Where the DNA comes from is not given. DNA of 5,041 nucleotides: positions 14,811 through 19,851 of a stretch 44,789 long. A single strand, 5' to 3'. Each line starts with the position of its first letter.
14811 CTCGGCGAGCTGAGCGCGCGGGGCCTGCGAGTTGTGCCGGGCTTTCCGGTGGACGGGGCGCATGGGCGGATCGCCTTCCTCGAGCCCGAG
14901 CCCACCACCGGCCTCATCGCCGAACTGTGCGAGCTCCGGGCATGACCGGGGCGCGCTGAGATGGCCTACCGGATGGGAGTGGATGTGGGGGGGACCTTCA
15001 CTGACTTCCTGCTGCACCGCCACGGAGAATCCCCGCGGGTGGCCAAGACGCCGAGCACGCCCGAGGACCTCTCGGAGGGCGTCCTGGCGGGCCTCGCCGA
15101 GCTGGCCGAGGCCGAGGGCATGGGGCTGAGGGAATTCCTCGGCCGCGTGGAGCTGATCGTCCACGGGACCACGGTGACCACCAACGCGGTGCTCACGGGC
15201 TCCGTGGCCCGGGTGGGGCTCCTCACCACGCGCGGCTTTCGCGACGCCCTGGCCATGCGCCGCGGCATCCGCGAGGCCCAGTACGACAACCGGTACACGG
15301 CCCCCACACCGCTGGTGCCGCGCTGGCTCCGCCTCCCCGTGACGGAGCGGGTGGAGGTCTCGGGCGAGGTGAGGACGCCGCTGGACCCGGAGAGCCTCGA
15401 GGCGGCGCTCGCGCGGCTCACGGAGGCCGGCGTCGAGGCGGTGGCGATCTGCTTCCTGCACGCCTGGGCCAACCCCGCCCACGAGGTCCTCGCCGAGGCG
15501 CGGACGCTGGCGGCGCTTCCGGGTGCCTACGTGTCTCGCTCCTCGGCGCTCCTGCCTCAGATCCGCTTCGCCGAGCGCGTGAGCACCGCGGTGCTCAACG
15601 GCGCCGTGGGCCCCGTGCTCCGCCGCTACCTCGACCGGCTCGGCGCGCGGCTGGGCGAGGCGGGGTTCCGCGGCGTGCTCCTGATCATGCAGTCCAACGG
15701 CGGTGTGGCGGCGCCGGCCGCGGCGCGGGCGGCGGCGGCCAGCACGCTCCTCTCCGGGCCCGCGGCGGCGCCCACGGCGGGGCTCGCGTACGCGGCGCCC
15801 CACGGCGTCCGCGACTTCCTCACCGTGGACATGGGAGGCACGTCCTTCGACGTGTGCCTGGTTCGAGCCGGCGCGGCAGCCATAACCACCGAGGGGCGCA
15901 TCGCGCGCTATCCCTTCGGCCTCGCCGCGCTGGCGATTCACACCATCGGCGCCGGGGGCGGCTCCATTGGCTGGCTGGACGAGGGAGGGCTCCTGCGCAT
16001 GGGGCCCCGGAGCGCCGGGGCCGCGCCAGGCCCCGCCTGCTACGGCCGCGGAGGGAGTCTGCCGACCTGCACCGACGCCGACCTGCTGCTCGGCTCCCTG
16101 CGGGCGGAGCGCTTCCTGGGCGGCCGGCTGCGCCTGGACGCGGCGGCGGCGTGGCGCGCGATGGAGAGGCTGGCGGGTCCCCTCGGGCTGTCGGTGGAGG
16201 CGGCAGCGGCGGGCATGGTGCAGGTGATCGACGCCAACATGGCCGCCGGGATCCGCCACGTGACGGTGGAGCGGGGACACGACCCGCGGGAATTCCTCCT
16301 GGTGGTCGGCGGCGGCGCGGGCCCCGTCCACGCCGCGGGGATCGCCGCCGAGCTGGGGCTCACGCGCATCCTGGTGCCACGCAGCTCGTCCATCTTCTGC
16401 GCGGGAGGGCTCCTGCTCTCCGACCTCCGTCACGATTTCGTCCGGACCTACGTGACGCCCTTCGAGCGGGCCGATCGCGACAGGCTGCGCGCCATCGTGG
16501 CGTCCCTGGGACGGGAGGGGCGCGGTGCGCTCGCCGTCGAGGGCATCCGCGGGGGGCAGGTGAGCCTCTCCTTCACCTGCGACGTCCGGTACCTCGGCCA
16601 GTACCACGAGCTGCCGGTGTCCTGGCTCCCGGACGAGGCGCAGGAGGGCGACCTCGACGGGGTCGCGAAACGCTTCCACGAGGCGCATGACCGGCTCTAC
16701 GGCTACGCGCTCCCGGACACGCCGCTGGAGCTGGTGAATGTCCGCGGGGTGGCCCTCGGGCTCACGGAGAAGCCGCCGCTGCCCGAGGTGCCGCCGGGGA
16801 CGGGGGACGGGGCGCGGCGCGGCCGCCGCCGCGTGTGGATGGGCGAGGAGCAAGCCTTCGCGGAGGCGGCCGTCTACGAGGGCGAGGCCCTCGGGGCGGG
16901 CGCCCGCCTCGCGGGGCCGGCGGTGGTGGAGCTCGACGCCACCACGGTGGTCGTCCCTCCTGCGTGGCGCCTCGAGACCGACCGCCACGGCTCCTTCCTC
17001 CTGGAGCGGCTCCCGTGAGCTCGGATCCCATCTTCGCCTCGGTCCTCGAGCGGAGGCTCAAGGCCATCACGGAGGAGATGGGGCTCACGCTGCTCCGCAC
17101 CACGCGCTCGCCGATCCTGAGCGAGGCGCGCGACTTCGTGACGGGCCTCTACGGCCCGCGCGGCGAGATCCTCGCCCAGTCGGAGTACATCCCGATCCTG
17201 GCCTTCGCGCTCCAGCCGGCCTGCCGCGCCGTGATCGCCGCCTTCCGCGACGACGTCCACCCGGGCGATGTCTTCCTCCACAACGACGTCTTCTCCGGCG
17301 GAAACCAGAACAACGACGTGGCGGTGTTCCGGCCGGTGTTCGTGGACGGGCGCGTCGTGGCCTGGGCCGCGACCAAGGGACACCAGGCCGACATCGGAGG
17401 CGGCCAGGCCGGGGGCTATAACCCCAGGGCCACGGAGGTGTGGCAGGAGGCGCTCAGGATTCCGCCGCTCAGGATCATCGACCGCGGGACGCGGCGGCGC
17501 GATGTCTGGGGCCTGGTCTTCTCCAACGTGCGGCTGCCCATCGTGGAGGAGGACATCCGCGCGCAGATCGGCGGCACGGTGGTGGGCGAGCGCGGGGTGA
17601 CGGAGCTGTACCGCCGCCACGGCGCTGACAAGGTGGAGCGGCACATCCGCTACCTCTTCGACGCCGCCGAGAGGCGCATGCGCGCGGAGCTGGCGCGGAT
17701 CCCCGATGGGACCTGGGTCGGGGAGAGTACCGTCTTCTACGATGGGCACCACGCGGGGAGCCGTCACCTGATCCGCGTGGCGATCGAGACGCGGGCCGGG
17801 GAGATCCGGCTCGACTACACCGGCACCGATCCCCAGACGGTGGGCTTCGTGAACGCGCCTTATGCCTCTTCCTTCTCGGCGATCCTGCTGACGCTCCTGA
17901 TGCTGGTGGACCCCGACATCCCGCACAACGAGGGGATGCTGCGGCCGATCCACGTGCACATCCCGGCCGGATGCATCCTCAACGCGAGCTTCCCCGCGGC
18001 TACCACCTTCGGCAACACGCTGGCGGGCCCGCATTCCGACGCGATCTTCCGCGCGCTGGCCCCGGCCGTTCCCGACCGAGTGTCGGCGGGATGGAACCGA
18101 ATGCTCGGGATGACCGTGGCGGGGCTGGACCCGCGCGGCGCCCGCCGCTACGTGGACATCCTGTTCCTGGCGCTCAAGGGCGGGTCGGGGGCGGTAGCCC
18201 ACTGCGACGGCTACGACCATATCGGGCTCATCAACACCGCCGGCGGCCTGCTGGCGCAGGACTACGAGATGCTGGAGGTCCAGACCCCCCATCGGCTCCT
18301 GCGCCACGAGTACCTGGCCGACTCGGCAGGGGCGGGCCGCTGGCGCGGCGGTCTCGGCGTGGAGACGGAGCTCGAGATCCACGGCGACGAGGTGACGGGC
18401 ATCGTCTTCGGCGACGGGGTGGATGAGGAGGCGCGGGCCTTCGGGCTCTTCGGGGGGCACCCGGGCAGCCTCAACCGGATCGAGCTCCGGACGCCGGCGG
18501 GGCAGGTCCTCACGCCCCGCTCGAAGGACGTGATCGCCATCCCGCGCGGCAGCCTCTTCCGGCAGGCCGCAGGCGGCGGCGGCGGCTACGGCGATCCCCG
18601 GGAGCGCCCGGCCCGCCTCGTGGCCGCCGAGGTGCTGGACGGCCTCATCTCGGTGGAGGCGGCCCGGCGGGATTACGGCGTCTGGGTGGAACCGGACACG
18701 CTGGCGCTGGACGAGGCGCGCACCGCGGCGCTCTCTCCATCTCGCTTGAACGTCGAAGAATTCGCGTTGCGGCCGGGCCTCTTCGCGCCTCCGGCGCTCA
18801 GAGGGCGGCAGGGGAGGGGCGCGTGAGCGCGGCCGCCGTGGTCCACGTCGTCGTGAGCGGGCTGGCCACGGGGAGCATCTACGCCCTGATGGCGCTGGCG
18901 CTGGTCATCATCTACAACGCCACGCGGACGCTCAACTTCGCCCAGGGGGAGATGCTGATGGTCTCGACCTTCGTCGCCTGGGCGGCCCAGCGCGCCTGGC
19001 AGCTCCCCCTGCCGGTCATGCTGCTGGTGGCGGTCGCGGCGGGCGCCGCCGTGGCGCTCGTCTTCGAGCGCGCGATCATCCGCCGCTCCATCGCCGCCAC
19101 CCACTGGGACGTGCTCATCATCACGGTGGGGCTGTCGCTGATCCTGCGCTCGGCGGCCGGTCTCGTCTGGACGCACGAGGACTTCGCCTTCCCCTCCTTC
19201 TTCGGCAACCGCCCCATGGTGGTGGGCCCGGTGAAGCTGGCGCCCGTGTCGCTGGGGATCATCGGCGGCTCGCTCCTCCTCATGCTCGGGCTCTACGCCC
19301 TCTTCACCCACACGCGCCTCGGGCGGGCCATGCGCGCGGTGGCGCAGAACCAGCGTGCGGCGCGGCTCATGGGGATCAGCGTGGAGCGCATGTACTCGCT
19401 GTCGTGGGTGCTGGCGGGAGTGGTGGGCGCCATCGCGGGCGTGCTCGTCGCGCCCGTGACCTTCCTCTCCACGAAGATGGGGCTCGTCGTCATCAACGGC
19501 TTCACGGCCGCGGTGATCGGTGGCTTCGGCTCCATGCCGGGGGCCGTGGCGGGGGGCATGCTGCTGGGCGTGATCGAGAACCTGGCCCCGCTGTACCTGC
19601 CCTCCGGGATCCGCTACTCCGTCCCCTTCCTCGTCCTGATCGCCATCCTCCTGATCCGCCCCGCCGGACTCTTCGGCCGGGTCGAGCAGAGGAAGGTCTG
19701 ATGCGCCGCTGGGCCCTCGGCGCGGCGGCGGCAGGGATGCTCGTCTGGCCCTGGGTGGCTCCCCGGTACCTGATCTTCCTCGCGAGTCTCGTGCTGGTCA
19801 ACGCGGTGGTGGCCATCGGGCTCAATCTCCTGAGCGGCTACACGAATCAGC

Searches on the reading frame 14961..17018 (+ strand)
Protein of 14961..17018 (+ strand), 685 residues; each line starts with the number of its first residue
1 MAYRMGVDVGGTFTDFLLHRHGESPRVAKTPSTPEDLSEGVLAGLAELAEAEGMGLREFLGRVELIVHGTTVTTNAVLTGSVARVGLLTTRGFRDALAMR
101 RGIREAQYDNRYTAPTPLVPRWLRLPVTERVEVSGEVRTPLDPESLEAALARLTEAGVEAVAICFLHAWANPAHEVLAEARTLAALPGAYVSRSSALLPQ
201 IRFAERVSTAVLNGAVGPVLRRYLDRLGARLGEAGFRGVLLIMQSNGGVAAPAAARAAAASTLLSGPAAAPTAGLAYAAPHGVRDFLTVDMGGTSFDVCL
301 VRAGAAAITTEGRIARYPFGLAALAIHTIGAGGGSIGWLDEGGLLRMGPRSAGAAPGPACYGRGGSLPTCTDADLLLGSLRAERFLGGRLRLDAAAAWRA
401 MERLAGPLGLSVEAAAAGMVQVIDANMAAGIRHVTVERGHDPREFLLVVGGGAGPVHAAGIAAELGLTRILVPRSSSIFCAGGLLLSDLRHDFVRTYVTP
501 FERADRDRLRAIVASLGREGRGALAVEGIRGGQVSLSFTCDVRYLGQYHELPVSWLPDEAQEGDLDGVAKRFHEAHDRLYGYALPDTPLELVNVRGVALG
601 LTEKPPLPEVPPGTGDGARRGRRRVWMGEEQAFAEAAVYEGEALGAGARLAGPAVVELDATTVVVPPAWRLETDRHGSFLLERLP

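Call 67: search_protein_families(library=pfam, proteins=[window:14961-17018:+], max_evalue=0.00001)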
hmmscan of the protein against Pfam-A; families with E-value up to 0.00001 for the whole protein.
window:14961-17018:+ (685 aa): 3 families
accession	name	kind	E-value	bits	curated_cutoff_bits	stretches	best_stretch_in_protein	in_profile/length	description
PF01968.24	Hydantoinase_A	-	4.1e-87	292.5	22.9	1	206-492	1-290/291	Hydantoinase/oxoprolinase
PF05378.19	Hydant_A_N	-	8.8e-48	162.8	25.2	1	4-179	1-169/176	Hydantoinase/oxoprolinase N-terminal region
PF19278.4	Hydant_A_C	-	1.6e-17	64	21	1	508-681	13-190/193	Hydantoinase/oxoprolinase C-terminal domain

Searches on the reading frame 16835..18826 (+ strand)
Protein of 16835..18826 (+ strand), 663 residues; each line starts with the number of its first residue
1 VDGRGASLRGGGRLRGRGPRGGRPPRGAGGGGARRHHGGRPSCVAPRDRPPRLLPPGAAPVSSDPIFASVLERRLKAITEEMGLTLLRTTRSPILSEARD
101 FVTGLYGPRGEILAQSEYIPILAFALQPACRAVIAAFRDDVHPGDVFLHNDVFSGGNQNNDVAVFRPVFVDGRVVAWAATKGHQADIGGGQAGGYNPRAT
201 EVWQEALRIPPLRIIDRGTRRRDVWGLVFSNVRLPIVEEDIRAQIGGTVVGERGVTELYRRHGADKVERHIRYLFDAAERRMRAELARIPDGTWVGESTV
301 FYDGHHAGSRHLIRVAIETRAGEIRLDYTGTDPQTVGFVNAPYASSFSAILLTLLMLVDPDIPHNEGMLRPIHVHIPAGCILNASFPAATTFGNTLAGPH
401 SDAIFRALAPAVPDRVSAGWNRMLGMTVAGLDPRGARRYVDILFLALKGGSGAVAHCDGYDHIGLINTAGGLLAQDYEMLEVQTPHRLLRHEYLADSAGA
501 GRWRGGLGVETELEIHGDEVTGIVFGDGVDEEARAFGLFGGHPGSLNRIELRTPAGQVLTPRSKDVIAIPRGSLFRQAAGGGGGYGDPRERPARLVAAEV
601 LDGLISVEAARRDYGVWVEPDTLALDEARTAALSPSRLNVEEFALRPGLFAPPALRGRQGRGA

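Call 67: search_protein_families(library=pfam, proteins=[window:16835-18826:+], max_evalue=0.00001)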
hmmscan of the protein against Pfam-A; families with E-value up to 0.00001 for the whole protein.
window:16835-18826:+ (663 aa): 1 family
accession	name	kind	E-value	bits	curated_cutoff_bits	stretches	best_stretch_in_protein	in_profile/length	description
PF02538.19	Hydantoinase_B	-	1.2e-148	496.2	26.8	1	64-588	1-519/519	Hydantoinase B/oxoprolinase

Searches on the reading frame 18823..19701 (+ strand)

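Call 67: search_protein_families(library=pfam, proteins=[window:18823-19701:+], max_evalue=0.00001)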
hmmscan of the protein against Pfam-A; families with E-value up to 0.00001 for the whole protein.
window:18823-19701:+ (292 aa): 1 family
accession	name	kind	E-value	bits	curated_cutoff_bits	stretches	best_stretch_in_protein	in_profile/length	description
PF02653.21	BPD_transp_2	-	6.4e-36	124.3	26.8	1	10-276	2-269/269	Branched-chain amino acid transport system / permease component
